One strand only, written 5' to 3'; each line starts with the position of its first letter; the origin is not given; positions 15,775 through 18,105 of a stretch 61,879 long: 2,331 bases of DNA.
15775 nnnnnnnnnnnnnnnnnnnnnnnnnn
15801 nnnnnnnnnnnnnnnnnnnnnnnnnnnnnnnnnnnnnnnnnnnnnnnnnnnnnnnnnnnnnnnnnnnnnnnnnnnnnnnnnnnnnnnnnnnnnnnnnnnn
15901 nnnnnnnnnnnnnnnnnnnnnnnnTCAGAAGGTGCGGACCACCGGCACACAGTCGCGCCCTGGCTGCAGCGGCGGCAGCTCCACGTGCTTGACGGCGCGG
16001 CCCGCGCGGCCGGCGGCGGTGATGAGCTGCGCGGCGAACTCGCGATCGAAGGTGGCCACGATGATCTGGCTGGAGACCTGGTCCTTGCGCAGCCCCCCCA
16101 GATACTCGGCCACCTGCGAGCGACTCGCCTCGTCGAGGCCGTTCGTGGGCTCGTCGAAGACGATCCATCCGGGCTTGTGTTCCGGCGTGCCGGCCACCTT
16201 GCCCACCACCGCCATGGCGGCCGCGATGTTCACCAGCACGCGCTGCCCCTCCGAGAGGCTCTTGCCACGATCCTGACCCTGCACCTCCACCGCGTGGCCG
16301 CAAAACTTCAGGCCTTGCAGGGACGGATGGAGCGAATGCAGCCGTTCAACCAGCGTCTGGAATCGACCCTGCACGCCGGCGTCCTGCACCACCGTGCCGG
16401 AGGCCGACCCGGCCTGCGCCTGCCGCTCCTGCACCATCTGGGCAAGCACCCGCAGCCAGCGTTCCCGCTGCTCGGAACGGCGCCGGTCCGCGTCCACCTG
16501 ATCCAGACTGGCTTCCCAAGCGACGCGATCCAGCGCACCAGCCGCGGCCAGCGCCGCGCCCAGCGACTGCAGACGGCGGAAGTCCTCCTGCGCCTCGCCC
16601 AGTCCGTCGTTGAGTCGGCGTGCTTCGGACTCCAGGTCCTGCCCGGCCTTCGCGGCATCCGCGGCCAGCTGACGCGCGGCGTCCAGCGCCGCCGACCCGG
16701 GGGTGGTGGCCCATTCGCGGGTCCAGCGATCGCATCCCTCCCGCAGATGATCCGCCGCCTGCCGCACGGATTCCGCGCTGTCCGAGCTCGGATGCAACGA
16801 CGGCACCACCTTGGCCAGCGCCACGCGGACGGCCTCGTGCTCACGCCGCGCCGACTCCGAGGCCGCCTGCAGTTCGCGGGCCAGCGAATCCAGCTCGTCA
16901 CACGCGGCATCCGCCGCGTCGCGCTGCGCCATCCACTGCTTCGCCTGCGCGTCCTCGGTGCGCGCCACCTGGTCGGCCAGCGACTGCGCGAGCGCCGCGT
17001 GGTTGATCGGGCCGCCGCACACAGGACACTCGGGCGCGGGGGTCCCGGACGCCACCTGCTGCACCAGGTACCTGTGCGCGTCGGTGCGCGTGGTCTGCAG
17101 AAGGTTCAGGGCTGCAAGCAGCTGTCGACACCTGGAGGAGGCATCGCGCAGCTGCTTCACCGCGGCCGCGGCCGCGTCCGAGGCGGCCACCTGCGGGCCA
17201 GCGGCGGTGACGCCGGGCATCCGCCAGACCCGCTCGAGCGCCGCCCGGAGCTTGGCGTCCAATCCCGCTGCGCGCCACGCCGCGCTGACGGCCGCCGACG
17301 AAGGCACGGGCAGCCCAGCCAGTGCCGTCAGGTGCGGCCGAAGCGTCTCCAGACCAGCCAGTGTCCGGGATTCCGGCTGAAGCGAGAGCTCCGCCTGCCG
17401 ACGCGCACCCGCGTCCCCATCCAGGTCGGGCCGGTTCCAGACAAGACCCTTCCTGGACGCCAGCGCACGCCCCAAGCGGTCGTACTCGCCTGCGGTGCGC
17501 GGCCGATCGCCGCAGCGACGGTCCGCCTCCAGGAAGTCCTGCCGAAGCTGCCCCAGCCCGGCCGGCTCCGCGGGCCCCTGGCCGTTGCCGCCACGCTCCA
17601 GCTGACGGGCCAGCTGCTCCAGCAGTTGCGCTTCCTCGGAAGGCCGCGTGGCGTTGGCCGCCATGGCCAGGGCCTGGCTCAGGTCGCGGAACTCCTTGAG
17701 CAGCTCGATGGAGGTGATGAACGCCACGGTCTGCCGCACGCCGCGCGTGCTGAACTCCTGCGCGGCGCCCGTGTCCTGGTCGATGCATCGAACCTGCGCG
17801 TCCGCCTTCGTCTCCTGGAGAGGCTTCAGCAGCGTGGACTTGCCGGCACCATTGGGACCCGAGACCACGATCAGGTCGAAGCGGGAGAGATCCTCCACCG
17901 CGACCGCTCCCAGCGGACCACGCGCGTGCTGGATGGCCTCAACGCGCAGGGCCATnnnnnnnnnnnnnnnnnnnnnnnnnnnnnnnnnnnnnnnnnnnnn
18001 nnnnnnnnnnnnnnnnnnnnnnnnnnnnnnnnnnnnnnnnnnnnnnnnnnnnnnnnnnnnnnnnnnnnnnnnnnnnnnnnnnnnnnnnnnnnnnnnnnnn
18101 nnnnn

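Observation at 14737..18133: Orphan Rad50/SbcC-like zinc-hook ATPase operon with PD-(D/E)xK and HD partners and no SbcD/Mre11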

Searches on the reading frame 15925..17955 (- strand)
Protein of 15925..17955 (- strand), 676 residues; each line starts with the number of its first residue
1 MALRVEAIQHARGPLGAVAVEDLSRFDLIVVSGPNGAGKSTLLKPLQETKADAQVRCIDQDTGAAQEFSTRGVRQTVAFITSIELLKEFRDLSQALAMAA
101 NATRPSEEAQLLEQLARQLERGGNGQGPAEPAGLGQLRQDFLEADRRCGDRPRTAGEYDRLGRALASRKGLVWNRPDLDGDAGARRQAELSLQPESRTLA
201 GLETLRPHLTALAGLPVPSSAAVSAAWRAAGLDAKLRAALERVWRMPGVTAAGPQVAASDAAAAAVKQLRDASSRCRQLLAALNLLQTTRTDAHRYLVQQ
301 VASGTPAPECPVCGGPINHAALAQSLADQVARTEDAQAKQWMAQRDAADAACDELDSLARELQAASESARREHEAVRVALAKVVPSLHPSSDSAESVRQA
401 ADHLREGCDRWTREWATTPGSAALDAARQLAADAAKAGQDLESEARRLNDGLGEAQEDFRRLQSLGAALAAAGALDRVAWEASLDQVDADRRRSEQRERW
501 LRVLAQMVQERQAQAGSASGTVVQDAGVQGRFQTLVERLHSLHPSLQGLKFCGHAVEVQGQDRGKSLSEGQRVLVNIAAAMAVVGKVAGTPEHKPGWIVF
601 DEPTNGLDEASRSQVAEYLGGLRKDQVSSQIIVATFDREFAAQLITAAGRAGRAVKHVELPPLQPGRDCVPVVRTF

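Call 3: search_protein_families(library=pfam, proteins=[window:15925-17955:-], max_evalue=1)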
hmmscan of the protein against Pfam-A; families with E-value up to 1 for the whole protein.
window:15925-17955:- (676 aa): 29 families (the best 25 are shown)
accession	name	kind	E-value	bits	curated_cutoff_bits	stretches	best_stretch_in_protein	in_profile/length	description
PF02463.25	SMC_N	-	2.5e-08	34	40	1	314-643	135-204/220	RecF/RecN/SMC N terminal domain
PF00005.33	ABC_tran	-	5e-08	34.1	25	2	23-98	8-76/137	ABC transporter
PF13304.12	AAA_21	-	9.1e-07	29.7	27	2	29-46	2-19/304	AAA domain, putative AbiEii toxin, Type IV TA system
PF13401.12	AAA_22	-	2.2e-05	25.2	27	1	28-123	7-83/130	AAA domain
PF13558.12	SbcC_Walker_B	-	2.8e-05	24.7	27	1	561-619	27-88/90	SbcC/RAD50-like, Walker B motif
PF13191.12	AAA_16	-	5.3e-05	24.2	32.6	1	27-144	25-119/167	AAA ATPase domain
PF03193.22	RsgA_GTPase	-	0.0064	16.8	30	1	24-64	105-143/174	RsgA GTPase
PF13476.12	AAA_23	-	0.0085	17.2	27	1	28-44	21-37/201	AAA domain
PF03215.21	Rad17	-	0.016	15.6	23.8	1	27-118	46-144/186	Rad17 P-loop domain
PF13514.12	AAA_27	-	0.019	15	22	1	25-47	25-47/206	AAA domain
PF02492.25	cobW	-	0.021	14.9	20.7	1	29-64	3-39/180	CobW/HypB/UreG, nucleotide-binding domain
PF05729.18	NACHT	-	0.025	14.9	26.7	1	28-54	2-28/167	NACHT domain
PF13555.12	AAA_29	-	0.025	14.7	27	1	28-43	24-39/61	P-loop containing region of AAA domain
PF13238.12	AAA_18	-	0.027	15.4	29.4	1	29-63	1-36/128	AAA domain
PF25199.1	nSTAND_NTPase5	-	0.03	14.6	34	1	25-45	40-60/145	Novel STAND NTPase 5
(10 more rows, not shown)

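Call 4: search_protein_families(library=padloc, proteins=[window:15925-17955:-], max_evalue=1)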
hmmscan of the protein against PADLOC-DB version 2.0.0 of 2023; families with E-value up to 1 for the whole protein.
window:15925-17955:- (676 aa): 37 families (the best 25 are shown)
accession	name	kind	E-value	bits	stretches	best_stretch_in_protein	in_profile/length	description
PDLC04135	mad3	-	3.9e-21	74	2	443-643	162-329/374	mads_3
PDLC03863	LmuB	-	1.4e-13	48.4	2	263-406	268-419/610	-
PDLC03859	LmuB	-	1.9e-11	41.9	2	269-645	295-593/611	-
PDLC04140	mad8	-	3.9e-08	31.2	2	22-126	23-118/314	mads_8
PDLC02980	AriA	-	1.4e-06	26.5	2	29-46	2-19/304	-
PDLC04891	PDC-S06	-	1.3e-05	21.8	1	567-652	623-700/858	-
PDLC04893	PDC-S06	-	3e-05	20.6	2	564-636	619-683/862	-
PDLC04182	HEC-01A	-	6.1e-05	20.2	1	27-114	32-124/406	-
PDLC02981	AriAB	-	9.8e-05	19.2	1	15-73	14-70/694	-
PDLC00580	JetC3|JetC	-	0.00013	18.4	1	27-42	26-41/1068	DUF3584 domain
PDLC04175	HEC-01A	-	0.00037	17.6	2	27-83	26-84/363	-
PDLC02914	ATPase-Toprim_I-B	-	0.00065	17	1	22-52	21-51/443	-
PDLC03865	LmuB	-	0.00089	15.5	1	27-42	32-47/1007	-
PDLC03862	LmuB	-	0.0023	14.4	1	308-463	331-464/643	-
PDLC04164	AriA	-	0.0031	15.1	1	27-85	28-81/253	-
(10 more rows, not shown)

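Call 5: search_protein_families(library=ncbifam, proteins=[window:15925-17955:-], max_evalue=1)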
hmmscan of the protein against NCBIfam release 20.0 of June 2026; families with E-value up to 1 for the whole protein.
window:15925-17955:- (676 aa): 120 families (the best 25 are shown)
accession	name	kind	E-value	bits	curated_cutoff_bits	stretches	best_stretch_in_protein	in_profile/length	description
TIGR02982.1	heterocyst_DevA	subfamily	2.4e-11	43.7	295.8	2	561-637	136-201/220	ABC exporter ATP-binding subunit, DevA family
NF000355.4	ribo_prot_ABC_F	equivalog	1e-10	41.1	380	2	560-646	111-182/499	ribosomal protection-like ABC-F family protein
NF040873.1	AztA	equivalog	1.8e-09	37.4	220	2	23-52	15-44/191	zinc ABC transporter ATP-binding protein AztA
TIGR01166.1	cbiO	subfamily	1.9e-09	37.2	211.8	2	565-640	126-189/190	cobalt ABC transporter, ATP-binding protein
TIGR04520.1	ECF_ATPase_1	equivalog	2.4e-09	37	315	2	562-639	132-198/269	energy-coupling factor transporter ATPase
TIGR02315.1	ABC_phnC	equivalog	2.8e-09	36.8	266.1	2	24-81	26-85/243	phosphonate ABC transporter ATP-binding protein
NF002572.0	PRK02224.1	equivalog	3.1e-09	35.7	1087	1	231-483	388-612/888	DNA double-strand break repair ATPase Rad50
NF045487.1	ASRP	equivalog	5.3e-09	35.2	300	1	277-468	259-444/593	archaea-specific SMC-related protein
TIGR03864.1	PQQ_ABC_ATP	hypoth_equivalog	2.8e-08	33.5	302.25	2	561-626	127-182/236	ABC transporter, ATP-binding subunit, PQQ-dependent alcohol dehydrogenase system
NF010068.0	PRK13548.1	equivalog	3.6e-08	32.8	261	2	27-60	32-67/261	heme ABC transporter ATP-binding protein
TIGR02673.1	FtsE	equivalog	5e-08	32.9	264.85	2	23-99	25-103/214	cell division ATP-binding protein FtsE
TIGR04521.1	ECF_ATPase_2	equivalog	1.3e-07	31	330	1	566-639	144-206/279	energy-coupling factor transporter ATPase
TIGR01188.1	drrA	subfamily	2.6e-07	30.2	312.45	2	564-643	122-189/302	daunorubicin resistance ABC transporter, ATP-binding protein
TIGR00972.1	3a0107s01c2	equivalog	3.3e-07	29.9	343.2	1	557-643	135-208/248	phosphate ABC transporter ATP-binding protein PstB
NF000167.2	ABCF_Lsa_all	exception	4.6e-07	29.2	750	2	597-644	138-179/492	Lsa family ABC-F type ribosomal protection protein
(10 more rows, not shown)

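Call 8: search_protein_families(library=phrogs, proteins=[window:15925-17955:-], max_evalue=1)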
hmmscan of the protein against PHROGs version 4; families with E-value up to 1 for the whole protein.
window:15925-17955:- (676 aa): 17 families
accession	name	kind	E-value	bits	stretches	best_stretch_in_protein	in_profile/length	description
phrog_293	-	moron, auxiliary metabolic gene and host takeover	2.2e-12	46.8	2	565-645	267-336/1058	ABC transporter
phrog_77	-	DNA, RNA and nucleotide metabolism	2.9e-10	40.3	2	264-635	582-928/967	SbcC-like subunit of palindrome specific endonuclease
phrog_800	-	head and packaging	0.00045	19.9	1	4-55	9-61/511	terminase small subunit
phrog_2392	-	moron, auxiliary metabolic gene and host takeover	0.00074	18.9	1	30-46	511-527/726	ABC transporter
phrog_761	-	other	0.0011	19.6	1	28-60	21-55/362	thymidylate kinase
phrog_5836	-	unknown function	0.0012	17.8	1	29-48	51-70/1071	-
phrog_23675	-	unknown function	0.0013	19.5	1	555-637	27-97/143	-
phrog_2801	-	unknown function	0.0025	17.2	1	561-652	493-587/735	-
phrog_3940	-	unknown function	0.0032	17.3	1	28-48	27-47/537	-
phrog_5218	-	unknown function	0.005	15.9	1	332-465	134-257/1599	-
phrog_2071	-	other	0.008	17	1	25-61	15-47/282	ATPase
phrog_6841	-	unknown function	0.029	14.2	1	568-660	143-230/470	-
phrog_9802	-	unknown function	0.045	13.8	1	28-67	27-66/438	-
phrog_1499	-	unknown function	0.099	12.9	0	329-457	142-257/427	-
phrog_25246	-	moron, auxiliary metabolic gene and host takeover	0.13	11.7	0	565-647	259-330/616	ABC transporter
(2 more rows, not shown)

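Call 9: find_homologous_proteins(query=window:15925-17955:-)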
Query window:15925-17955:- (676 aa): 3 proteins with E <= 0.001 among 8000 candidates.
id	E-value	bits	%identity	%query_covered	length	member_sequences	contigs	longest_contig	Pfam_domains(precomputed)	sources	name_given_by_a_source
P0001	0.0e+0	1431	99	100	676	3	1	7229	PF00005.34,PF13558.13,PF13401.13,PF02463.26,PF13304.13,PF13191.13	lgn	-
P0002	1.6e-153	531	45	100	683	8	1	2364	PF00005.34,PF02463.26,PF13304.13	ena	-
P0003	2.1e-132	461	42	99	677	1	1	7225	PF00005.34,PF02463.26,PF13304.13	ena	-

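Call 11: find_encoding_contigs(protein=P0003, flank=10000)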
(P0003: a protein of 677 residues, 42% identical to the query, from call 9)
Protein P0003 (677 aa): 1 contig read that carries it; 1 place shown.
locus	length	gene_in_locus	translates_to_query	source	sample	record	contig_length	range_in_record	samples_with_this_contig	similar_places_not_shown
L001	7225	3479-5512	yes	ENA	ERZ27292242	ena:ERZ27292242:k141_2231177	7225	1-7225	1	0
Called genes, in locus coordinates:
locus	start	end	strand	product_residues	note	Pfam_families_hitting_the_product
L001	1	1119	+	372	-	?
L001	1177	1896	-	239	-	-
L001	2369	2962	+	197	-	-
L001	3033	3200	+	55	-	-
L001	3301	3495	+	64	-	-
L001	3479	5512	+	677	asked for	PF00005:ABC_tran (faint), PF02463:SMC_N (faint), PF13304:AAA_21 (faint)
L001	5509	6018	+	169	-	-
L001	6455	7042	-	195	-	-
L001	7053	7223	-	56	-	?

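Call 12: find_encoding_contigs(protein=P0002, flank=10000)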
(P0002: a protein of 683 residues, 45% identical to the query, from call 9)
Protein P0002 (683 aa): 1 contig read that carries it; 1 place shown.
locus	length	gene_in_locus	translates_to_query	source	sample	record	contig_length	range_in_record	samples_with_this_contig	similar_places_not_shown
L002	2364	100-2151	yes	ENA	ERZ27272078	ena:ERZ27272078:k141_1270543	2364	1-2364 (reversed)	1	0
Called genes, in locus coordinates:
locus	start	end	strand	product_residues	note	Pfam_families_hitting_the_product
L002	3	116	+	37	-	?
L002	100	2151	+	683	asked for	PF02463:SMC_N (faint), PF00005:ABC_tran (faint), PF13304:AAA_21 (faint)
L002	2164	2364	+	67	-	?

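Call 13: find_encoding_contigs(protein=P0001, flank=10000)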
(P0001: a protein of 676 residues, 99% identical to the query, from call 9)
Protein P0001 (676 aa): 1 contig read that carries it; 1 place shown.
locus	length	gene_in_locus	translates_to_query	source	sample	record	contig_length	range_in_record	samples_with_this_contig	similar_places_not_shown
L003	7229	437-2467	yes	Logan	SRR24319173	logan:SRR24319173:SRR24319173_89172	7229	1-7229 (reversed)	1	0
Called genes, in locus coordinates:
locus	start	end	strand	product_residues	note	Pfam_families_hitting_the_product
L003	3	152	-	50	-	?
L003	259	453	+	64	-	-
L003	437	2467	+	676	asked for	PF00005:ABC_tran (faint), PF13191:AAA_16 (weak), PF13304:AAA_21 (faint), PF13401:AAA_22 (faint), PF02463:SMC_N (weak), PF13558:SbcC_Walker_B (faint)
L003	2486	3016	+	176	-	-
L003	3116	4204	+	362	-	-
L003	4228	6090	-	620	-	-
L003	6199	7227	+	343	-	?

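Call 35: search_solved_structures(query=A1, max_evalue=0.001)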
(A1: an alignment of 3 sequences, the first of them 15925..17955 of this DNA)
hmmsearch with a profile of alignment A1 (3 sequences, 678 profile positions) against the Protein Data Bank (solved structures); distinct sequences matched with E-value up to 0.001: 21.
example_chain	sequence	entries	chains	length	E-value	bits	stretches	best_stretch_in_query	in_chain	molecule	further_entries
8yld_v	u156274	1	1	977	6.2e-07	31.4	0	589-649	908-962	Elongation factor 3A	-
2ix8_A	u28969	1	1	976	6.4e-07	31.4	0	589-649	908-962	ELONGATION FACTOR 3A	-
2iw3_A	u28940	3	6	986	6.6e-07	31.3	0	589-649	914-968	ELONGATION FACTOR 3A | ELONGATION FACTOR 3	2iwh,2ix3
8ylr_v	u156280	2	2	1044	7.2e-07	31.2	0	589-649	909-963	Elongation factor 3A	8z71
7b7d_EF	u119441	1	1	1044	7.4e-07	31.2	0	589-649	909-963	Elongation factor 3A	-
5x3x_A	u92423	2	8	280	1.5e-06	30.2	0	588-650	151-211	Cobalt ABC transporter ATP-binding protein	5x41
6c2u_A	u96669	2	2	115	7.6e-06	27.8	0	26-65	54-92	phosphate-loop protein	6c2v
5x40_A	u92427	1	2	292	1.1e-05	27.3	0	588-650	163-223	Cobalt ABC transporter ATP-binding protein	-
2ihy_A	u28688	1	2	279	1.2e-05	27.2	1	23-92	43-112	ABC transporter, ATP-binding protein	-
7msc_x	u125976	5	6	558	1.7e-05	26.7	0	23-51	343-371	Energy-dependent translational throttle protein EttA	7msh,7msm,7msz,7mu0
7p7q_0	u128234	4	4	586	3.4e-05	25.7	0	24-54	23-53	ARE-ABC-F family resistance factor PoxtA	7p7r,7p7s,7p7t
9ugg_A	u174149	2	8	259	5.5e-05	25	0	594-638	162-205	Lantibiotic ABC transporter ATP-binding protein PsdA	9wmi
4yer_A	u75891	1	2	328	5.8e-05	24.9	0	593-650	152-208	ABC transporter ATP-binding protein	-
4g1u_C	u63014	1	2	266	6.1e-05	24.9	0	24-48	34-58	Hemin import ATP-binding protein HmuV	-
5da9_A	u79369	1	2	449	8.6e-05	24.4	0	563-643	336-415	Putative uncharacterized protein,Putative uncharacterized protein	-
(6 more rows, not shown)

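Call 54: search_protein_representatives(alignment_id=A1)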
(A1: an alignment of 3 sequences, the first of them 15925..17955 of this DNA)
Query: 3 sequences, 678 profile positions. Proteins with E-value up to 0.001 (for the whole library): 588; up to 1e-10: 49; up to 1e-30: 39. The best 150 are listed.
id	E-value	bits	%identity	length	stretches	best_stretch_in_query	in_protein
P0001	0.0e+00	1159.9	-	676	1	1-677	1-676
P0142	6.4e-284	960.1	-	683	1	1-677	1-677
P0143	1.7e-228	776.9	-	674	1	1-675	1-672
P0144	3.2e-228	776.0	-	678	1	1-678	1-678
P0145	4.9e-228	775.4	-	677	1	1-676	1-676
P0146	9.5e-198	675.3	-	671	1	1-669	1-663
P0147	8.1e-180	616.1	-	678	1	3-675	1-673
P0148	4.8e-158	544.1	-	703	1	1-677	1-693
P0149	1.1e-153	529.7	-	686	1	1-665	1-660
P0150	3.6e-150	518.1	-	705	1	3-673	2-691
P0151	6.0e-146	504.1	-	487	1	193-675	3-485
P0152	2.4e-143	495.5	-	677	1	1-668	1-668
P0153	1.0e-142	493.4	-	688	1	1-665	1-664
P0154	4.1e-138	478.2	-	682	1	1-666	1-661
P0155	6.2e-128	444.6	-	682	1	1-669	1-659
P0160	2.0e-83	297.5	-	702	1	23-677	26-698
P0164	1.6e-76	274.7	-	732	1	3-665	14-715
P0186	9.8e-19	83.7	-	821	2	230-661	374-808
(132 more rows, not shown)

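Call 56: find_encoding_contigs(protein=P0160, flank=6000, max_places=3)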
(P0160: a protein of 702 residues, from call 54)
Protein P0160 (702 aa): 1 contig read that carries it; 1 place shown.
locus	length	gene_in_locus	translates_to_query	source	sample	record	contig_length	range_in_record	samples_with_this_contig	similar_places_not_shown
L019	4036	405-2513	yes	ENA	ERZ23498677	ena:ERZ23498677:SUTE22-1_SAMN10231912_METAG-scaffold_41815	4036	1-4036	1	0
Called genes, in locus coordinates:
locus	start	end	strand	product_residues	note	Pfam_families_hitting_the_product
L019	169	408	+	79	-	-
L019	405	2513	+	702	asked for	PF02463:SMC_N (faint)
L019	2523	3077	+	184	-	-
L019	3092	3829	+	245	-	PF00929:RNase_T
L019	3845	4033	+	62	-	-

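Call 58: find_encoding_contigs(protein=P0186, flank=6000, max_places=3)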
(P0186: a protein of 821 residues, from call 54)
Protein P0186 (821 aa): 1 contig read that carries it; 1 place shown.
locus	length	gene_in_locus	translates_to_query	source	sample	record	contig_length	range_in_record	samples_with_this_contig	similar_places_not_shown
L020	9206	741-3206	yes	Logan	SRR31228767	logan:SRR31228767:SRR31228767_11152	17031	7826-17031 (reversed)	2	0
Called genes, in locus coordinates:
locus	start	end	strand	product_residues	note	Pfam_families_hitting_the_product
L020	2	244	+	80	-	?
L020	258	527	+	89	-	-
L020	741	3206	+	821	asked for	PF02463:SMC_N (faint)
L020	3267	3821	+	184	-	-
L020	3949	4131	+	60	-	-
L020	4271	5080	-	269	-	PF10722:YbjN, PF02796:HTH_7 (faint), PF13384:HTH_23 (weak)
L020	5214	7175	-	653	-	-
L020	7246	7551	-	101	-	-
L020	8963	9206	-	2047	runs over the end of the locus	PF12705:PDDEXK_1, PF00580:UvrD-helicase, PF13245:AAA_19, PF13538:UvrD_C_2 (faint), PF13361:UvrD_C, PF12705:PDDEXK_1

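Call 59: find_encoding_contigs(protein=P0164, flank=6000, max_places=3)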
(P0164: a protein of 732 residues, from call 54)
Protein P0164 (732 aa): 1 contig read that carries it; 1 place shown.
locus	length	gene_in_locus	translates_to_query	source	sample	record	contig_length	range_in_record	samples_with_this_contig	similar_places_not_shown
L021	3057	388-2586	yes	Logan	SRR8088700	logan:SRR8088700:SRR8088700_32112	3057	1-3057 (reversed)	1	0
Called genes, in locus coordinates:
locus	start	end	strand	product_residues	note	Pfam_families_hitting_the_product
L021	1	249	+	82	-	?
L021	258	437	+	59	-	-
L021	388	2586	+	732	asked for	PF02463:SMC_N (faint), PF13304:AAA_21 (faint)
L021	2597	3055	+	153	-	?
